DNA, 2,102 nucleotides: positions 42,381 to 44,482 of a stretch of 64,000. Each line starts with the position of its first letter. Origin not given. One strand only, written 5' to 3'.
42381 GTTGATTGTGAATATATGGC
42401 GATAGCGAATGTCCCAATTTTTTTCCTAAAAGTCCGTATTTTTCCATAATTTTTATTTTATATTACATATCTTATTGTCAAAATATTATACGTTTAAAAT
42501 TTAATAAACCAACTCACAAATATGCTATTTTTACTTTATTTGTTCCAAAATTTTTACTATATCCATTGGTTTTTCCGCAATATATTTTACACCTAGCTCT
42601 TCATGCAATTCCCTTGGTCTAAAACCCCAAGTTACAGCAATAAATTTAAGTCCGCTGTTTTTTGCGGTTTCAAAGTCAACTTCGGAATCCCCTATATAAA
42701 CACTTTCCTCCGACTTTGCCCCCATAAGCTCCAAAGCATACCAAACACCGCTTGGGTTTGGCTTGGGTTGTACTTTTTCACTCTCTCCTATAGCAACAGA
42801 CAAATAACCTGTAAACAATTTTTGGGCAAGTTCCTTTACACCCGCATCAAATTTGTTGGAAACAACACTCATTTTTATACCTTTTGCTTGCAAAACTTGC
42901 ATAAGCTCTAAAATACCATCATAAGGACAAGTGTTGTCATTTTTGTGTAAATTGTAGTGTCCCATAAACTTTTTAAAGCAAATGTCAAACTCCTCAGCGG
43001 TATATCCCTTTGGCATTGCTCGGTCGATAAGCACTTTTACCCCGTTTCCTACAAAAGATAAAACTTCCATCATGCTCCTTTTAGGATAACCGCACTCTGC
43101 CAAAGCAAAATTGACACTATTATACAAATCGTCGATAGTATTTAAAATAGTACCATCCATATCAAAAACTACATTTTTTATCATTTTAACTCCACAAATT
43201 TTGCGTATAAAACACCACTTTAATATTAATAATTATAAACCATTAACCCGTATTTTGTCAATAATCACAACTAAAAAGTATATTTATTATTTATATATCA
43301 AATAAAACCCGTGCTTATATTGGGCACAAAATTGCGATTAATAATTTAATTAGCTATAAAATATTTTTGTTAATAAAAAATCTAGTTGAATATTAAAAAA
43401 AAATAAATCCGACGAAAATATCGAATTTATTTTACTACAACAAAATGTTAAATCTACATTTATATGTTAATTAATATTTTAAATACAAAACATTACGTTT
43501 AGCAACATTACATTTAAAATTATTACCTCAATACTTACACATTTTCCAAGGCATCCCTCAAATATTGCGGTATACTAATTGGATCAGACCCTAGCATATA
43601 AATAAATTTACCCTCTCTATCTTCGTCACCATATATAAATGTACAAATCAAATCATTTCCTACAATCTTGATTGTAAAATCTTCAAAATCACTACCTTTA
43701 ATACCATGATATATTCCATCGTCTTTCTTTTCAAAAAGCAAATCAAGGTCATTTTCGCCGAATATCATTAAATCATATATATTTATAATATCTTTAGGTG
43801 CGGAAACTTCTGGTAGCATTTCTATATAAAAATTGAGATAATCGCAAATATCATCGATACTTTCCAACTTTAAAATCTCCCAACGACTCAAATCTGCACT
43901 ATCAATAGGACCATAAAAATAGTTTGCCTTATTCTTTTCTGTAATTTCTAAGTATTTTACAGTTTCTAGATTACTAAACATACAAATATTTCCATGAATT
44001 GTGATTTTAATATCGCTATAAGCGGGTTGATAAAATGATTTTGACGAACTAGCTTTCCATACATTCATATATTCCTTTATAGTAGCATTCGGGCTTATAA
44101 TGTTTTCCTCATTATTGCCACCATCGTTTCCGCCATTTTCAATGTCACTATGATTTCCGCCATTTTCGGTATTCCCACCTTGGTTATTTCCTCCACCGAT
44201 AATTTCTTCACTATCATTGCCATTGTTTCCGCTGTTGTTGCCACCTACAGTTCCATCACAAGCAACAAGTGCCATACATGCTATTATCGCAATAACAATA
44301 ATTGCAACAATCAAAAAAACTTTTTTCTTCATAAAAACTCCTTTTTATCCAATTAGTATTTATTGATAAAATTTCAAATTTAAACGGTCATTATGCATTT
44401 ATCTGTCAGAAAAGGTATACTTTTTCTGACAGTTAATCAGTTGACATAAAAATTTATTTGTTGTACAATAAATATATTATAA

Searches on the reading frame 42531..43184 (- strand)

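Call 10: search_protein_families(library=pfam, proteins=[window:42531-43184:-])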
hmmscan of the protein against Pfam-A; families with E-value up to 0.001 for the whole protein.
window:42531-43184:- (217 aa): 5 families
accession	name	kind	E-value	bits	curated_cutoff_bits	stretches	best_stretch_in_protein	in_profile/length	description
PF13419.12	HAD_2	-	3.2e-38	132.1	23.8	1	5-184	1-178/178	Haloacid dehalogenase-like hydrolase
PF00702.32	Hydrolase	-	3.2e-23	83.6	26.4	1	2-178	1-191/191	haloacid dehalogenase-like hydrolase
PF12710.13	HAD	-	8.9e-10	39.7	27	1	5-175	1-189/189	haloacid dehalogenase-like hydrolase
PF13242.12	Hydrolase_like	-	6.2e-09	36.1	22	1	140-196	3-60/75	HAD-hyrolase-like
PF13344.12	Hydrolase_6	-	0.00075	19.9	27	0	85-138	13-64/101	Haloacid dehalogenase-like hydrolase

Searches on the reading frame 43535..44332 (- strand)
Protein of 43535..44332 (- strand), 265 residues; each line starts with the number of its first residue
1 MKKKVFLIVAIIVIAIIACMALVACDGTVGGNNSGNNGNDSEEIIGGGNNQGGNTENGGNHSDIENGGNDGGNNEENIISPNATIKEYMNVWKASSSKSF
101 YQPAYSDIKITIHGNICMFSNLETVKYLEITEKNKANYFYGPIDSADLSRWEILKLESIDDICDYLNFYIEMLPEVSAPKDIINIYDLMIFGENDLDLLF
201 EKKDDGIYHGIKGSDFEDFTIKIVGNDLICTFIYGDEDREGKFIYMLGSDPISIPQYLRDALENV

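Call 10: search_protein_families(library=pfam, proteins=[window:43535-44332:-])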
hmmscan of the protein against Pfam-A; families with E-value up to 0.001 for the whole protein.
window:43535-44332:- (265 aa): 0 families

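Call 25: find_encoding_contigs(protein=window:43535-44329:-, flank=2500, max_places=10)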
Protein window:43535-44329:- (264 aa): no gene with exactly this product is on record in the collection.

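Call 29: find_encoding_contigs(protein=window:43538-44332:-, flank=2500, max_places=10)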
Protein window:43538-44332:- (265 aa): 16 contigs read that carry it; 10 places shown.
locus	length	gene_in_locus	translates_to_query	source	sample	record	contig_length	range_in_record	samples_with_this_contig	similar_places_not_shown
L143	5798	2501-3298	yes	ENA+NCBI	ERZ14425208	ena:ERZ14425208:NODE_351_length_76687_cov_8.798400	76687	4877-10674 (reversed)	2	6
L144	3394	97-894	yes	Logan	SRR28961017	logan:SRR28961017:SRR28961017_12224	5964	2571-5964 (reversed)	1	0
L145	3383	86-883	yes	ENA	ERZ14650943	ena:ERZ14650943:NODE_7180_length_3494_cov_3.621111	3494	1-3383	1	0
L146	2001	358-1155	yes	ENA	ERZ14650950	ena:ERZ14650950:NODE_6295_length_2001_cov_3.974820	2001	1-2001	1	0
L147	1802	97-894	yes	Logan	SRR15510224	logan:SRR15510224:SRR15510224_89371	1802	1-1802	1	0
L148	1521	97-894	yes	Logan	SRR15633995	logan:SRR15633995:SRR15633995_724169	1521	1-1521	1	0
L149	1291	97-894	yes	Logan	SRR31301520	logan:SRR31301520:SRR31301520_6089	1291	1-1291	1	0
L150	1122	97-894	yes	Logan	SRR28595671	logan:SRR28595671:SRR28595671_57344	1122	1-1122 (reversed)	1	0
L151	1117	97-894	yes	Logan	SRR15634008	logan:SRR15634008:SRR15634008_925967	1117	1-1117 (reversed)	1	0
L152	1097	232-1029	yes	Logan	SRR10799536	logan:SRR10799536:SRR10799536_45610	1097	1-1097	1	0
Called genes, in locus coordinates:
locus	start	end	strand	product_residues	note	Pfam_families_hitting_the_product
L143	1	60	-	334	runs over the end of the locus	PF00890:FAD_binding_2 (weak), PF01134:GIDA (weak), PF01266:DAO (weak), PF01494:FAD_binding_3, PF03486:HI0933_like (weak), PF05834:Lycopene_cycl (weak), PF07992:Pyr_redox_2 (weak), PF12831:FAD_oxidored (weak), +4 more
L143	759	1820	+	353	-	PF01520:Amidase_3, PF01471:PG_binding_1, PF09374:PG_binding_3 (faint), PF01471:PG_binding_1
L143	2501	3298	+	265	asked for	-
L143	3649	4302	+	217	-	PF00702:Hydrolase, PF12710:HAD, PF13419:HAD_2, PF13242:Hydrolase_like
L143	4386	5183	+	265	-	PF08501:Shikimate_dh_N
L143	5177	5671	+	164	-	PF01712:dNK (faint), PF13189:Cytidylate_kin2 (faint), PF13238:AAA_18, PF13671:AAA_33 (weak), PF01202:SKI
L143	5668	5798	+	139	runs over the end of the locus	PF01220:DHquinase_II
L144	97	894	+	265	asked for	-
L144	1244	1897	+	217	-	PF00702:Hydrolase, PF12710:HAD, PF13419:HAD_2, PF13242:Hydrolase_like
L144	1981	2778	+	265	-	PF08501:Shikimate_dh_N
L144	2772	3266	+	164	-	PF01712:dNK (faint), PF13189:Cytidylate_kin2 (faint), PF13238:AAA_18, PF13671:AAA_33 (weak), PF01202:SKI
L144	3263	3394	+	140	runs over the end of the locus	PF01220:DHquinase_II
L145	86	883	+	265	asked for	-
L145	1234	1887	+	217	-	PF00702:Hydrolase, PF12710:HAD, PF13419:HAD_2, PF13242:Hydrolase_like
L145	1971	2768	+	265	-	PF08501:Shikimate_dh_N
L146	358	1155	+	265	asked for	-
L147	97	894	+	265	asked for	-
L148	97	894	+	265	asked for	-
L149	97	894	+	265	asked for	-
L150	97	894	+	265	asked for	-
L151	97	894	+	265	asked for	-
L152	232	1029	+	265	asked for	-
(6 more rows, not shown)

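Call 40: search_protein_families(library=ncbifam, proteins=[window:43538-44332:-], max_evalue=0.01)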
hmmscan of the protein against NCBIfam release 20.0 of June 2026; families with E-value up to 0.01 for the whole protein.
window:43538-44332:- (265 aa): 0 families
